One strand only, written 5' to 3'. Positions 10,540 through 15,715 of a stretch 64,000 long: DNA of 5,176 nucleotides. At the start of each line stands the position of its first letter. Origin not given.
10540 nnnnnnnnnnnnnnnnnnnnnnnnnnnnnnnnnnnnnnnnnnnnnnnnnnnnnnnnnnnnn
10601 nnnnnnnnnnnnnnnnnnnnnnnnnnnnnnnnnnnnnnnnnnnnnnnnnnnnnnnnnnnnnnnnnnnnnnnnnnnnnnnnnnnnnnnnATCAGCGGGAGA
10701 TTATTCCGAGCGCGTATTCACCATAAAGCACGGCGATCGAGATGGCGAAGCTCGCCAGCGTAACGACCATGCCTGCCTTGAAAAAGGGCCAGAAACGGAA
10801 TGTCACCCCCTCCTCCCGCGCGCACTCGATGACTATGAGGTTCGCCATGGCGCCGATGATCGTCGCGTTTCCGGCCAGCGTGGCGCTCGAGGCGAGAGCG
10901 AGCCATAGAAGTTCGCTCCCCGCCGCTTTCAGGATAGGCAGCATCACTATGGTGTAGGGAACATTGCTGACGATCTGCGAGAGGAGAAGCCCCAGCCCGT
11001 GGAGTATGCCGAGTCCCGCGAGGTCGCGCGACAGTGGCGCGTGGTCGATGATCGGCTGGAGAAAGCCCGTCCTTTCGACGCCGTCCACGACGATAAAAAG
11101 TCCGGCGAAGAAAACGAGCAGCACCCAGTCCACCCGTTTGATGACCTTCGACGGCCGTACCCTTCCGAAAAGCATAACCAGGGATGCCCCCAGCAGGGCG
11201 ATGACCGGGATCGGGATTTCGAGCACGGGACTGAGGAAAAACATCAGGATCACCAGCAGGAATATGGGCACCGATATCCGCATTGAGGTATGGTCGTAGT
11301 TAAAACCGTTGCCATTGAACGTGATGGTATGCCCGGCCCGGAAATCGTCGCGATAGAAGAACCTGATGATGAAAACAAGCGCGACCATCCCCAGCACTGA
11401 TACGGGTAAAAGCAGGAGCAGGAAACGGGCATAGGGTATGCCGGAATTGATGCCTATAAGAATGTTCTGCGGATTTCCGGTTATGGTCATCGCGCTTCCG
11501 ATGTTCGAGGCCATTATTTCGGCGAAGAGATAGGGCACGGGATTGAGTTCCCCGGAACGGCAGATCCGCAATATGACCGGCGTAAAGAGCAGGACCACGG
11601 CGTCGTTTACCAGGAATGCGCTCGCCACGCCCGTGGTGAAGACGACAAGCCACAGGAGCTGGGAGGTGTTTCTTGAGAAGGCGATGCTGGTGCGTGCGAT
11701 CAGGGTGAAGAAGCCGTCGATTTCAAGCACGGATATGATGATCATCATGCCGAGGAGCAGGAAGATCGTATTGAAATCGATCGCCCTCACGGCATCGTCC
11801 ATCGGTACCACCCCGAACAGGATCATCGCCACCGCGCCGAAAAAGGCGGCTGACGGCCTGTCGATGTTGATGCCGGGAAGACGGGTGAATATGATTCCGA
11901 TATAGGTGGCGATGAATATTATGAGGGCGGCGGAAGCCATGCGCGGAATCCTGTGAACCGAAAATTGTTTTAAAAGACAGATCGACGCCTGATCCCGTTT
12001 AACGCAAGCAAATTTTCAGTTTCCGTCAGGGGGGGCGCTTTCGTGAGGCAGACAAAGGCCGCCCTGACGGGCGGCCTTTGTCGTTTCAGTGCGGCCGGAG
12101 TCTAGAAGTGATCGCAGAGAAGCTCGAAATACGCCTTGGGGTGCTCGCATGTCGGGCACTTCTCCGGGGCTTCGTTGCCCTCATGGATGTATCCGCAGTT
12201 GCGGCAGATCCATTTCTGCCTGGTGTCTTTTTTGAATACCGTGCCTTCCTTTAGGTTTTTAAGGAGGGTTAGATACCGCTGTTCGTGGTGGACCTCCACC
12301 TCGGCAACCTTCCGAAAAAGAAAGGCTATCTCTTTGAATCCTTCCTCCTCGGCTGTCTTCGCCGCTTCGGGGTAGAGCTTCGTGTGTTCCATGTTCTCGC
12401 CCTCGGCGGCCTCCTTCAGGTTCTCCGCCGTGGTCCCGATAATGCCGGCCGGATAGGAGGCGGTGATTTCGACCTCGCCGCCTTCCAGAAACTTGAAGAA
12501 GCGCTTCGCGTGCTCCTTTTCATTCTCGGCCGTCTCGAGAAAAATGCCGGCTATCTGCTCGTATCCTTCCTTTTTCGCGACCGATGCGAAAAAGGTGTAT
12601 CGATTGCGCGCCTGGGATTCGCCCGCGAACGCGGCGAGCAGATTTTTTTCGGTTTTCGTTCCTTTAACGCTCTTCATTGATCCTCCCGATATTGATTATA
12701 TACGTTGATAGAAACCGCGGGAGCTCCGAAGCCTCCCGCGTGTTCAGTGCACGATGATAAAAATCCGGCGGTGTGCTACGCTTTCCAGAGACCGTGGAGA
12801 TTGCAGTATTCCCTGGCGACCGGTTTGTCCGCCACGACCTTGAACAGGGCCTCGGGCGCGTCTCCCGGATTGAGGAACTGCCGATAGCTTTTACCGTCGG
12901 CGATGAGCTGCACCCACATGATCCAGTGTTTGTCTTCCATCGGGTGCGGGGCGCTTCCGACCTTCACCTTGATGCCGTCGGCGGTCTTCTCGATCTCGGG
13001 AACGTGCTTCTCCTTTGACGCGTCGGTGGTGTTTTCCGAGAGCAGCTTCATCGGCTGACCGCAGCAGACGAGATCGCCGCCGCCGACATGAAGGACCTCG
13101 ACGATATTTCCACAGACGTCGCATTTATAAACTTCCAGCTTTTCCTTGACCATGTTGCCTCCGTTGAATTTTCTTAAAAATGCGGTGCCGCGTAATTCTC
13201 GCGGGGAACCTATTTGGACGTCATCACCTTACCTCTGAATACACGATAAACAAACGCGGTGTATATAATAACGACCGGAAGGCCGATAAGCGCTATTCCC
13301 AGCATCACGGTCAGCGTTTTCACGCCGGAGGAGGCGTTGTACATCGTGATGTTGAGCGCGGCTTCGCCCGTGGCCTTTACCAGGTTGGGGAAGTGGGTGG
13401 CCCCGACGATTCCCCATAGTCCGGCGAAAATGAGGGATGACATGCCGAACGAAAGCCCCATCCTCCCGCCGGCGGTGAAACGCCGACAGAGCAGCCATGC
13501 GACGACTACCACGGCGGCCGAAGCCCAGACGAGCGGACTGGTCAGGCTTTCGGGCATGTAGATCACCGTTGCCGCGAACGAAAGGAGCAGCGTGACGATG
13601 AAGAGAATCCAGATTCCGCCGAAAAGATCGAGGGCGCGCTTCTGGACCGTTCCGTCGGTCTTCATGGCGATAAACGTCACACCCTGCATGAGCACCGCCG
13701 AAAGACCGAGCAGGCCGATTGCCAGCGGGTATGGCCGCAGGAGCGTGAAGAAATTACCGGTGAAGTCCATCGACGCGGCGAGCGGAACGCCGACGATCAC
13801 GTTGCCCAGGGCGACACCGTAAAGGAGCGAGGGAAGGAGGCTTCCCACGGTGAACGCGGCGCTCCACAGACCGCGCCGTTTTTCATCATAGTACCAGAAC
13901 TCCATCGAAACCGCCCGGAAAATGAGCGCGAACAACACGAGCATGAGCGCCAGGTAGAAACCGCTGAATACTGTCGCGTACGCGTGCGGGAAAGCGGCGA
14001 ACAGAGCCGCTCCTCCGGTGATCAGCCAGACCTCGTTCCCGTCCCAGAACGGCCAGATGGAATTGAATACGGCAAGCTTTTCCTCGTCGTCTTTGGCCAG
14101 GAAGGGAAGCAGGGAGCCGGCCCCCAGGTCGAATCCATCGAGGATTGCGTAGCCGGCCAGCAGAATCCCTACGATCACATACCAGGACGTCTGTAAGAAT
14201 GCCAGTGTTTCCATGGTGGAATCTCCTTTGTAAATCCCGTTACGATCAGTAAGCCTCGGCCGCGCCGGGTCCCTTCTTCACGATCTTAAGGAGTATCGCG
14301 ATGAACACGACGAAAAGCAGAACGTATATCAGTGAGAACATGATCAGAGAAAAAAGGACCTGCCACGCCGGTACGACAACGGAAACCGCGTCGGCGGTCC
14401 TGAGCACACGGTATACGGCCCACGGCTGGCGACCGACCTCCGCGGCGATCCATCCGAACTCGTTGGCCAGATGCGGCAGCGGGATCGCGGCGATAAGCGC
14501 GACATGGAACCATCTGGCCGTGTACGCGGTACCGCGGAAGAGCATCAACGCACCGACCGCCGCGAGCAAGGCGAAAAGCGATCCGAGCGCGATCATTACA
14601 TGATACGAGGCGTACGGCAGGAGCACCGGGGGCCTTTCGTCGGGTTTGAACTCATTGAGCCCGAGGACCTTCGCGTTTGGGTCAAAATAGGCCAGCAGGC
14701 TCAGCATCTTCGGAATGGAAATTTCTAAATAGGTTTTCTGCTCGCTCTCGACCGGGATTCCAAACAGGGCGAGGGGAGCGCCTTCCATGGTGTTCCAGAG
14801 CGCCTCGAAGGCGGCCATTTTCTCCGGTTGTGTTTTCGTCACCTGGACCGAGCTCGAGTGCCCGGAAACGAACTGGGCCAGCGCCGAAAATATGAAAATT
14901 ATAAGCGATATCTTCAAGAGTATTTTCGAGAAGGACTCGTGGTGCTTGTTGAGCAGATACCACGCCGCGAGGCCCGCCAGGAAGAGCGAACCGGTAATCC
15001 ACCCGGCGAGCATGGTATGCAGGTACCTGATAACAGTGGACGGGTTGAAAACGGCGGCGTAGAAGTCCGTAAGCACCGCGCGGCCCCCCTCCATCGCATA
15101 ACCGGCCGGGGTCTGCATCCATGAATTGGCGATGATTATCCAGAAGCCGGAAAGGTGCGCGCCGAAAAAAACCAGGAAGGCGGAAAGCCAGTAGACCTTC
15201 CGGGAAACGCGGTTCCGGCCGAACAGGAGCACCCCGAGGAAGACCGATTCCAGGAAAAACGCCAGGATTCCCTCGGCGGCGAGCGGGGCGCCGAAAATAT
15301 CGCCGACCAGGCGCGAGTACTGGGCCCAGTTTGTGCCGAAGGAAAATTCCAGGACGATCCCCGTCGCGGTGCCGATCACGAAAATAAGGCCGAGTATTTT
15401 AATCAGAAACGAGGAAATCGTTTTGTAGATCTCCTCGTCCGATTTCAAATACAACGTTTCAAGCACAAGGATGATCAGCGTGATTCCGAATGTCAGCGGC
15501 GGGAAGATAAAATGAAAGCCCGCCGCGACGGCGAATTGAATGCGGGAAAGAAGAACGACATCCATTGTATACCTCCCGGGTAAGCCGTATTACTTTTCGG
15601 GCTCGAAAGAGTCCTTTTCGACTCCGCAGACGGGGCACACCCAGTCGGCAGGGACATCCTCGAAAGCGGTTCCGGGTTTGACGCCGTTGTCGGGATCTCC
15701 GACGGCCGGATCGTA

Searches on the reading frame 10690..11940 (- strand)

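Call 68: search_protein_families(library=pfam, proteins=[window:10690-11940:-], max_evalue=1e-8)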
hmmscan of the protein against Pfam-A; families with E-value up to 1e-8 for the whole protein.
window:10690-11940:- (416 aa): 2 families
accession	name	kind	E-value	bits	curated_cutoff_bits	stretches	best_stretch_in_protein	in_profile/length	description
PF03600.22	CitMHS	-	1.4e-73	248.4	31.9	1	13-351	1-333/336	Citrate transporter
PF02040.21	ArsB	-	4e-14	53.2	22.2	1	5-406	2-420/423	Arsenical pump membrane protein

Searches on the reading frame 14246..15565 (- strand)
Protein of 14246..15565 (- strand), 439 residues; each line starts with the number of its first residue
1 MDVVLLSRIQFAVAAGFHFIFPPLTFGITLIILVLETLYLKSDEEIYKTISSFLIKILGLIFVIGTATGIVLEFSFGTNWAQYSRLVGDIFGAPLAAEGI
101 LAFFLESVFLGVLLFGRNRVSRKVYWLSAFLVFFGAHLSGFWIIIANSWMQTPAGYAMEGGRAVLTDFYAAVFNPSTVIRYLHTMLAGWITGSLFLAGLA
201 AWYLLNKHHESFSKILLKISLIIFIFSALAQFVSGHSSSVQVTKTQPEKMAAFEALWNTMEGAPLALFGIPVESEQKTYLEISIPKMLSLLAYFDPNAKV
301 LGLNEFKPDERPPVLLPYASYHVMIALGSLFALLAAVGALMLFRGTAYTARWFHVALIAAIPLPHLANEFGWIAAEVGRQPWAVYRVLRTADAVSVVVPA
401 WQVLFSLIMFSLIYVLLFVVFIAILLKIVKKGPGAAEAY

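Call 68: search_protein_families(library=pfam, proteins=[window:14246-15565:-], max_evalue=1e-8)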
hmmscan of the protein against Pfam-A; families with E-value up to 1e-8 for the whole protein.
window:14246-15565:- (439 aa): 1 family
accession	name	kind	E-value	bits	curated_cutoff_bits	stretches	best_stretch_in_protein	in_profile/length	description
PF01654.22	Cyt_bd_oxida_I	-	8.6e-157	522.4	26.2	1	6-433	1-418/418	Cytochrome bd terminal oxidase subunit I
